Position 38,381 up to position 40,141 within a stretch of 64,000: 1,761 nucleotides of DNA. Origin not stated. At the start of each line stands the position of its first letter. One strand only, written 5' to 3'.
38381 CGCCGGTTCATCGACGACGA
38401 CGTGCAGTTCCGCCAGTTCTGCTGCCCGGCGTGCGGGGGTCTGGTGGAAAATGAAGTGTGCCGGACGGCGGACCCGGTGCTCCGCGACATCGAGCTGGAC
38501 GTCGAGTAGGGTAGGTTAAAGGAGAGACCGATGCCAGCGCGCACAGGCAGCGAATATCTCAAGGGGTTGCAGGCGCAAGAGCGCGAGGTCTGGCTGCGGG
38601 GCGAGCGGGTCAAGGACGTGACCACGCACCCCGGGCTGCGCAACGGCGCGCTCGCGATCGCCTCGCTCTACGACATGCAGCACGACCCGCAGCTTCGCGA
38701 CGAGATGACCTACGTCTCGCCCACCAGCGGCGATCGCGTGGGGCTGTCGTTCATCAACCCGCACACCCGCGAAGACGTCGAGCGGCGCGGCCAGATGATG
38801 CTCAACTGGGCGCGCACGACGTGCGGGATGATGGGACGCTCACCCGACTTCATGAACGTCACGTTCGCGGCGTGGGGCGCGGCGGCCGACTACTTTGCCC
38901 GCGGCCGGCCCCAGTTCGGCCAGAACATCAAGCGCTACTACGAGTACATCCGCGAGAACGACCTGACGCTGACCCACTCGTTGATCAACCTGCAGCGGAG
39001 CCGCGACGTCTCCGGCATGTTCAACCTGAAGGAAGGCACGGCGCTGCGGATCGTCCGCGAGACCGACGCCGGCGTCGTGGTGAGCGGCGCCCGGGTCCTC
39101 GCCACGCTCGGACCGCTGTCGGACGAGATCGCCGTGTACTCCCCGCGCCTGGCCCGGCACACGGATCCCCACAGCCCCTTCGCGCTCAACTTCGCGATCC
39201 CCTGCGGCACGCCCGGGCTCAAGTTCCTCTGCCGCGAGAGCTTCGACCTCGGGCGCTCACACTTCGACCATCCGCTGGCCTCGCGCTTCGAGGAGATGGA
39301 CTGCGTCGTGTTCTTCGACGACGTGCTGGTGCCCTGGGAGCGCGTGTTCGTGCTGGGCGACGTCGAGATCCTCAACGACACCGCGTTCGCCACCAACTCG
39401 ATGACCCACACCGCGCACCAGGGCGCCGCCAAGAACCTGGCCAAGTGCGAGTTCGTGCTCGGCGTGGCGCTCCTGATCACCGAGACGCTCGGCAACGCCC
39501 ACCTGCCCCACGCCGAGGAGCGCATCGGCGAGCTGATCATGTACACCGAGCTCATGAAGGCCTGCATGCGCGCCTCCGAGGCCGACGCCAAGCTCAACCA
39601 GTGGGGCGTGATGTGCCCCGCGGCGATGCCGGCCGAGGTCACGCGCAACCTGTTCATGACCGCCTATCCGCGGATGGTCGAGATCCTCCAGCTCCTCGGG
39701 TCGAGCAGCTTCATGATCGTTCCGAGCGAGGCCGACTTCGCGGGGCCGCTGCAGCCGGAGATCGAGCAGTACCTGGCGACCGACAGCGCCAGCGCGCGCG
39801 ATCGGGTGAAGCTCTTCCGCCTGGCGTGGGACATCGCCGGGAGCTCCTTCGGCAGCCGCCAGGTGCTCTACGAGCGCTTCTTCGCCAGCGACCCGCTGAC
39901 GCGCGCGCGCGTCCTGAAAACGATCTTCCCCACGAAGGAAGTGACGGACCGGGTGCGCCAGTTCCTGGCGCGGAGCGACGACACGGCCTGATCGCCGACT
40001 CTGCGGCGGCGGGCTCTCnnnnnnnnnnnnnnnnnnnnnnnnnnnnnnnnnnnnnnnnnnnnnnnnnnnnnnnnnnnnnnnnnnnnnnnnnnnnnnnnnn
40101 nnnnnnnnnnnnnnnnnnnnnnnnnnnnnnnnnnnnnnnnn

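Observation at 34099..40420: Operon pairing ATP-dependent hydantoinase A/B (Zn-ribbon alpha-type subunit) with an HpaB-family flavin monooxygenase and a VOC protein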

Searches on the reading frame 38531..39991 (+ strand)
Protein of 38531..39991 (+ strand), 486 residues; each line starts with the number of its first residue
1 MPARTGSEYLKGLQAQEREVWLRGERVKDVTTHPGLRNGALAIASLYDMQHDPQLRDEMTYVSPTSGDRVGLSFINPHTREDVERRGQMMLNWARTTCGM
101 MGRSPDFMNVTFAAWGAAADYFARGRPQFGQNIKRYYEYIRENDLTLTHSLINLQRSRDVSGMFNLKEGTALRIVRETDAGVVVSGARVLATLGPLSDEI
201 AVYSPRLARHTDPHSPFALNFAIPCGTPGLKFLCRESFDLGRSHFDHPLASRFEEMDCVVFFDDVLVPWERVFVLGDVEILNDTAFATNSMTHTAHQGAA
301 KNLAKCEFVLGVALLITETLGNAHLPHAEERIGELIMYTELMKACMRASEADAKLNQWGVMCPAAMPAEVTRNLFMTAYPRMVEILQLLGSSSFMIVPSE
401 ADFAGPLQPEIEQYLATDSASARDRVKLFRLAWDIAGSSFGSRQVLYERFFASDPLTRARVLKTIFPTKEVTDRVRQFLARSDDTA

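Call 8: search_protein_families(library=pfam, proteins=[window:38531-39991:+], max_evalue=0.01)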
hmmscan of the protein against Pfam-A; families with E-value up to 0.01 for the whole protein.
window:38531-39991:+ (486 aa): 2 families
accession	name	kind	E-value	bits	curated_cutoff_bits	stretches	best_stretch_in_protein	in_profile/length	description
PF11794.13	HpaB_N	-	1.3e-93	313.9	35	1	5-274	1-270/270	4-hydroxyphenylacetate 3-hydroxylase N terminal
PF03241.18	HpaB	-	2.7e-58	196.9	25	1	283-479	3-201/202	4-hydroxyphenylacetate 3-hydroxylase C terminal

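Call 9: search_protein_families(library=ncbifam, proteins=[window:38531-39991:+], max_evalue=0.01)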
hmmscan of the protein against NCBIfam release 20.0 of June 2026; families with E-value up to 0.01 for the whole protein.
window:38531-39991:+ (486 aa): 2 families
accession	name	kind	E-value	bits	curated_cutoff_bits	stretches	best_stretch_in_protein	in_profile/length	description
TIGR02309.1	HpaB-1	equivalog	1.3e-163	545.5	480.2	1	3-481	1-476/477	4-hydroxyphenylacetate 3-monooxygenase, oxygenase component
TIGR02310.1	HpaB-2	equivalog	3.8e-69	233.7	885.2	1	5-453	14-462/519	4-hydroxyphenylacetate 3-monooxygenase, oxygenase component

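Call 27: search_solved_structures(query=window:38531-39991:+, max_evalue=1e-10)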
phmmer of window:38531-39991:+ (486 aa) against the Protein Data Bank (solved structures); distinct sequences matched with E-value up to 1e-10: 15.
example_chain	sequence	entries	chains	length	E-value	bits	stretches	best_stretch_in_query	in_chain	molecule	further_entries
2yyg_A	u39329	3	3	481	5.5e-134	450.3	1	3-482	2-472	4-hydroxyphenylacetate-3-hydroxylase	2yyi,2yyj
2yyk_A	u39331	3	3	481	4.9e-133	447.2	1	3-482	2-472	4-hydroxyphenylacetate-3-hydroxylase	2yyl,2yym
9lft_A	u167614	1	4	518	1.3e-127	429.2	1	2-479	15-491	4-Hydroxyphenylacetate-3-monooxygenase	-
4oo2_A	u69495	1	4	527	1.4e-66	228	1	5-459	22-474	Chlorophenol-4-monooxygenase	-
6b1b_A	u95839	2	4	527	2.4e-61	210.8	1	5-452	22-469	4-hydroxyphenylacetate 3-monooxygenase, oxygenase subunit | 4-hydroxyphenylacetate 3-monooxygenase oxygenase component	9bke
6qyh_A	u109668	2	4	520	9.1e-61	208.9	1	5-452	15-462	4-hydroxyphenylacetate 3-monooxygenase oxygenase component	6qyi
6eb0_A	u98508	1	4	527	9.6e-61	208.8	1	5-452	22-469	4-hydroxyphenylacetate 3-monooxygenase, oxygenase subunit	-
7dbw_C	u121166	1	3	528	8.6e-53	182.6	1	4-481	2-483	4-hydroxyphenylacetate 3-hydroxylase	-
9j9j_A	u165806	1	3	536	9.1e-53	182.5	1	4-481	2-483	4-nitrophenol 4-monooxygenase/4-nitrocatechol 2-monooxygenase, oxygenase component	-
3hwc_A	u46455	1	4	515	4.8e-49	170.2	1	4-455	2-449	Chlorophenol-4-monooxygenase component 2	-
4g5e_A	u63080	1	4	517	1.1e-44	155.9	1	4-462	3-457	2,4,6-Trichlorophenol 4-monooxygenase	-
7e8q_A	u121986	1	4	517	1.4e-44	155.5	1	4-462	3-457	Chlorophenol monooxygenase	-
6jhm_A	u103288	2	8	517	7e-44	153.2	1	4-462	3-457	Chlorophenol monooxygenase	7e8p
1u8v_A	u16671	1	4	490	8.1e-26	93.7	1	5-405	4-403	Gamma-aminobutyrate metabolism dehydratase/isomerase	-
6vjr_A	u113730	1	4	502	1.4e-20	76.4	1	4-434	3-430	Vinylacetyl-CoA Delta-isomerase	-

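Call 37: search_solved_structures(query=window:38531-39991:+, max_evalue=1e-100, show_alignments=1)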
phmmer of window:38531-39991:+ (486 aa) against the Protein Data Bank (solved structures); distinct sequences matched with E-value up to 1e-100: 3.
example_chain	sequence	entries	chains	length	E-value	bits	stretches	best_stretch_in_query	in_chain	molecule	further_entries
2yyg_A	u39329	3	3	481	5.5e-134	450.3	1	3-482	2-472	4-hydroxyphenylacetate-3-hydroxylase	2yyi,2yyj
2yyk_A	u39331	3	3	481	4.9e-133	447.2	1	3-482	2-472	4-hydroxyphenylacetate-3-hydroxylase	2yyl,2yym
9lft_A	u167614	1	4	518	1.3e-127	429.2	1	2-479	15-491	4-Hydroxyphenylacetate-3-monooxygenase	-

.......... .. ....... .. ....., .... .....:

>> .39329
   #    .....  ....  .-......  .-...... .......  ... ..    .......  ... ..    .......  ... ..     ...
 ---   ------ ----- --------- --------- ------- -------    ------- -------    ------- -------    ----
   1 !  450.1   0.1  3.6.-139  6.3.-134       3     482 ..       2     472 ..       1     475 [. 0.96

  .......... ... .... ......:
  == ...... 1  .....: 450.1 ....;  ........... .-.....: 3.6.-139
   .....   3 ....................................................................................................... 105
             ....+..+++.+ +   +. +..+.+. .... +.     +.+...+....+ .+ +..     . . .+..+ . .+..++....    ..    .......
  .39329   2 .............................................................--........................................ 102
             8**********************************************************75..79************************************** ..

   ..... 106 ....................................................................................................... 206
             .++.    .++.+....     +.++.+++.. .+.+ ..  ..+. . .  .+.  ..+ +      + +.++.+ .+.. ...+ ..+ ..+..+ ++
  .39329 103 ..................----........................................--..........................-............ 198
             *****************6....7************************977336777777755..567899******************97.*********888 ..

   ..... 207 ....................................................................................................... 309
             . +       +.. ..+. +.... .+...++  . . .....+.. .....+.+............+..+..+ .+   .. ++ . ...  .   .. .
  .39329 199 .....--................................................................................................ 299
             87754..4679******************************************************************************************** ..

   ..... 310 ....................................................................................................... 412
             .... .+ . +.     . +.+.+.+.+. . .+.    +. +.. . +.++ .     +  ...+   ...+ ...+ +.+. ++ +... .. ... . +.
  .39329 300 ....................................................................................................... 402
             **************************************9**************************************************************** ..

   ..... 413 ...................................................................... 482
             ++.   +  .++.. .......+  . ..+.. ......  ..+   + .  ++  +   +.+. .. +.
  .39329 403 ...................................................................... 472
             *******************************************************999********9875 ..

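Call 40: find_homologous_proteins(query=window:38531-39991:+, max_evalue=1e-30)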
Query window:38531-39991:+ (486 aa): 7383 proteins with E <= 1e-30 among 8000 candidates; the best 120 are listed.
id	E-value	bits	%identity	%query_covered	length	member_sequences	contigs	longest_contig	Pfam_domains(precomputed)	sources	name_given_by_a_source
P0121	0.0e+0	1081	97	100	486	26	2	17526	PF03241.19,PF11794.14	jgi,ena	-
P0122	0.0e+0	1081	97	100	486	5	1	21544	PF03241.19,PF11794.14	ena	-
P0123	1.2e-296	1002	89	100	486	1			PF03241.19,PF11794.14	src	-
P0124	1.5e-294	995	90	99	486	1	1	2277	PF03241.19,PF11794.14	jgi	-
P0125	3.2e-293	990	89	99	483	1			PF03241.19,PF11794.14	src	-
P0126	1.3e-291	985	87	99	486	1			PF03241.19,PF11794.14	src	-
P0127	1.2e-289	978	87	99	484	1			PF03241.19,PF11794.14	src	-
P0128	2.9e-287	971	86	100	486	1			PF03241.19,PF11794.14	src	-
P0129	2.6e-285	964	86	99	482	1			PF03241.19,PF11794.14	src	-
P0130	1.7e-280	948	83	100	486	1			PF03241.19,PF11794.14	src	-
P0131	1.8e-280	948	82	100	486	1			PF03241.19,PF11794.14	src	-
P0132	5.6e-280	947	83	100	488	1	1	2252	PF03241.19,PF11794.14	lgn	-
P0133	8.7e-280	946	84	99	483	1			PF03241.19,PF11794.14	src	-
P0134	2.7e-279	944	84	99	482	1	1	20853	PF03241.19,PF11794.14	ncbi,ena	-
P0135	2.8e-279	944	83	99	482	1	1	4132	PF03241.19,PF11794.14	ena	-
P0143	1.0e-278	942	83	99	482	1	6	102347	PF03241.19,PF11794.14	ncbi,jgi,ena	-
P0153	2.6e-278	941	83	99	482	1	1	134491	PF03241.19,PF11794.14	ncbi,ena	-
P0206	7.0e-276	933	82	100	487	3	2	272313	PF03241.19,PF11794.14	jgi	jgi:4-hydroxyphenylacetate 3-monooxygenase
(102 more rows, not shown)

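Call 41: find_encoding_contigs(protein=P0143, flank=8000, max_places=3)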
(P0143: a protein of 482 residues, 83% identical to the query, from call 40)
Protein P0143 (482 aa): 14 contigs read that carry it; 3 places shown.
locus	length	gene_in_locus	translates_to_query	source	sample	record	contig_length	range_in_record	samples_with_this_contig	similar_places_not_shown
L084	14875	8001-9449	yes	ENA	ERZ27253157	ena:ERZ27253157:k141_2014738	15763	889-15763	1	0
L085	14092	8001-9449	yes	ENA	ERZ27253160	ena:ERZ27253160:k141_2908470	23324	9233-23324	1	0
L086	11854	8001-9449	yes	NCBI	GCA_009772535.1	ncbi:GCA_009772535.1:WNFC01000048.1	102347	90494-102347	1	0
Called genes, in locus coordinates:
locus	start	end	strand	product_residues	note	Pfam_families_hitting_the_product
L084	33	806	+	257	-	PF01738:DLH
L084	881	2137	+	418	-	PF01266:DAO (weak), PF07992:Pyr_redox_2, PF13450:NAD_binding_8 (weak), PF00070:Pyr_redox (weak), PF22366:NDH2_C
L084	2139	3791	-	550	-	PF00496:SBP_bac_5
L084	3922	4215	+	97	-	-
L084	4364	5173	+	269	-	PF00561:Abhydrolase_1, PF12697:Abhydrolase_6, PF12146:Hydrolase_4, PF00561:Abhydrolase_1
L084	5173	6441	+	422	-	PF00296:Bac_luciferase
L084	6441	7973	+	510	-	PF00496:SBP_bac_5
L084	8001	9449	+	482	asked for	PF11794:HpaB_N, PF03241:HpaB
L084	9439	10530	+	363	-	PF00296:Bac_luciferase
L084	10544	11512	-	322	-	PF00005:ABC_tran, PF08352:oligo_HPY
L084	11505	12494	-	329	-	PF00005:ABC_tran, PF13401:AAA_22 (faint), PF08352:oligo_HPY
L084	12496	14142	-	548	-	PF00496:SBP_bac_5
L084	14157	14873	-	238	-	?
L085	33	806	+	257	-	PF01738:DLH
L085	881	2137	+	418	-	PF01266:DAO (weak), PF07992:Pyr_redox_2, PF13450:NAD_binding_8 (weak), PF00070:Pyr_redox (weak), PF22366:NDH2_C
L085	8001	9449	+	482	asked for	PF11794:HpaB_N, PF03241:HpaB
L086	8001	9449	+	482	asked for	PF11794:HpaB_N, PF03241:HpaB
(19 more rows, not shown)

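Call 42: find_encoding_contigs(protein=P0206, flank=8000, max_places=2)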
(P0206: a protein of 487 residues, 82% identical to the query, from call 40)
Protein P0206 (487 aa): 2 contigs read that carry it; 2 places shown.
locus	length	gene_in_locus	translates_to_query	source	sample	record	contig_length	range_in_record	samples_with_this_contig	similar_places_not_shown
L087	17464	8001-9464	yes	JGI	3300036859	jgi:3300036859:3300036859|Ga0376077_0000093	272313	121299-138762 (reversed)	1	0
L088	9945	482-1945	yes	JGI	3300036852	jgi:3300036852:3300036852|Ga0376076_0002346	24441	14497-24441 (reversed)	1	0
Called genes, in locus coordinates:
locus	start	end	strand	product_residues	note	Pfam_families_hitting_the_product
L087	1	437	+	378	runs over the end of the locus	PF01717:Meth_synt_2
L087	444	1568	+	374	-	PF00296:Bac_luciferase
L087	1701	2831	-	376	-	PF03480:DctP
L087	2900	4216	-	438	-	PF06808:DctM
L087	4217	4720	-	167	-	PF04290:DctQ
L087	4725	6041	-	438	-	PF06808:DctM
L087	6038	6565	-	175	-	PF04290:DctQ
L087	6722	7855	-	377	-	PF03480:DctP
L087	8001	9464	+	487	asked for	PF11794:HpaB_N, PF03241:HpaB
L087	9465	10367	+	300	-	PF19459:DUF5996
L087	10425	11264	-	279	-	PF00106:adh_short, PF08659:KR, PF13561:adh_short_C2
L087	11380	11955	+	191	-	PF05685:Uma2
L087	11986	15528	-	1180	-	PF01590:GAF, PF13492:GAF_3, PF01590:GAF, PF13185:GAF_2, PF13492:GAF_3, PF01590:GAF, PF13185:GAF_2, PF13492:GAF_3, +12 more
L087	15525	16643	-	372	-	PF00890:FAD_binding_2, PF01266:DAO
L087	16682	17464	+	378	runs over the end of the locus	PF07690:MFS_1, PF06779:MFS_4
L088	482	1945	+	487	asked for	PF11794:HpaB_N, PF03241:HpaB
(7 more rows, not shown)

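Call 43: find_encoding_contigs(protein=P0122, flank=10000, max_places=3)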
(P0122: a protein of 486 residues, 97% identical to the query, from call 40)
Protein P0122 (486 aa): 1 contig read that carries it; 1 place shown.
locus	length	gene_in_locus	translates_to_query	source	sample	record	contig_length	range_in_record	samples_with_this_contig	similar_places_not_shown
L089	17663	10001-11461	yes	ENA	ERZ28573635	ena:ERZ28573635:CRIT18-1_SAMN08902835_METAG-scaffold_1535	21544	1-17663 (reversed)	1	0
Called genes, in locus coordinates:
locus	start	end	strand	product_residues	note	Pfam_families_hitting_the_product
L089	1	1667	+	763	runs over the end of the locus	PF01315:Ald_Xan_dh_C, PF02738:MoCoBD_1, PF20256:MoCoBD_2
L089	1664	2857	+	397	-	PF01070:FMN_dh, PF00478:IMPDH (weak)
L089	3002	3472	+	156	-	-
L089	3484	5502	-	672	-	PF13191:AAA_16 (faint), PF00005:ABC_tran, PF02463:SMC_N (faint), PF13304:AAA_21 (faint), PF13401:AAA_22 (faint), PF08352:oligo_HPY, PF00005:ABC_tran, PF08352:oligo_HPY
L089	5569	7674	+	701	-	PF05378:Hydant_A_N, PF01968:Hydantoinase_A, PF19278:Hydant_A_C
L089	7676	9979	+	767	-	PF02538:Hydantoinase_B, PF08882:Acetone_carb_G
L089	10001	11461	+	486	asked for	PF11794:HpaB_N, PF03241:HpaB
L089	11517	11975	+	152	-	PF01243:PNPOx_N (weak)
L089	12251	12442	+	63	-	PF04392:ABC_sub_bind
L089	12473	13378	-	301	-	PF12911:OppC_N (weak), PF00528:BPD_transp_1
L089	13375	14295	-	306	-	PF19300:BPD_transp_1_N, PF00528:BPD_transp_1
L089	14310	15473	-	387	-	PF01717:Meth_synt_2 (weak)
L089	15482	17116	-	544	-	PF00496:SBP_bac_5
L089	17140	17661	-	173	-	?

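Call 44: find_encoding_contigs(protein=P0134, flank=8000, max_places=2)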
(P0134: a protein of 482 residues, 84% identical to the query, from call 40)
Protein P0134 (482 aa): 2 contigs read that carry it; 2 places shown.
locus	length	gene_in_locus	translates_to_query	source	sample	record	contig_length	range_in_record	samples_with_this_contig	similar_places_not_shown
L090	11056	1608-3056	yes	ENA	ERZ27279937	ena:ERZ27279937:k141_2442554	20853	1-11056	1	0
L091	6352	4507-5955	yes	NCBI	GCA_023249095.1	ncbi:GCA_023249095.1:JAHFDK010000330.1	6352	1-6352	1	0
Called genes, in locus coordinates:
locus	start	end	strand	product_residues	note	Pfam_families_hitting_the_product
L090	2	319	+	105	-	?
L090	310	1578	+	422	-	PF00296:Bac_luciferase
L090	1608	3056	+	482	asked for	PF11794:HpaB_N, PF03241:HpaB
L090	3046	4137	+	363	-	PF00296:Bac_luciferase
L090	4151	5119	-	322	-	PF00005:ABC_tran, PF08352:oligo_HPY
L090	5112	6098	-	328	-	PF00005:ABC_tran, PF13401:AAA_22 (faint), PF08352:oligo_HPY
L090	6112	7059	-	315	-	PF00528:BPD_transp_1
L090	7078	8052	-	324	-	PF19300:BPD_transp_1_N (weak), PF00528:BPD_transp_1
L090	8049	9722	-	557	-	PF00496:SBP_bac_5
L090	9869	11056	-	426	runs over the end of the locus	PF05977:MFS_3, PF13347:MFS_2 (weak), PF07690:MFS_1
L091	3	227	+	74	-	?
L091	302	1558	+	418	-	PF01266:DAO (weak), PF07992:Pyr_redox_2, PF13450:NAD_binding_8 (weak), PF00070:Pyr_redox (weak), PF22366:NDH2_C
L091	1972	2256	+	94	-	-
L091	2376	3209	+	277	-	PF00561:Abhydrolase_1, PF12697:Abhydrolase_6, PF12146:Hydrolase_4, PF00561:Abhydrolase_1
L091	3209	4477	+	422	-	PF00296:Bac_luciferase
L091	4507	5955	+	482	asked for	PF11794:HpaB_N, PF03241:HpaB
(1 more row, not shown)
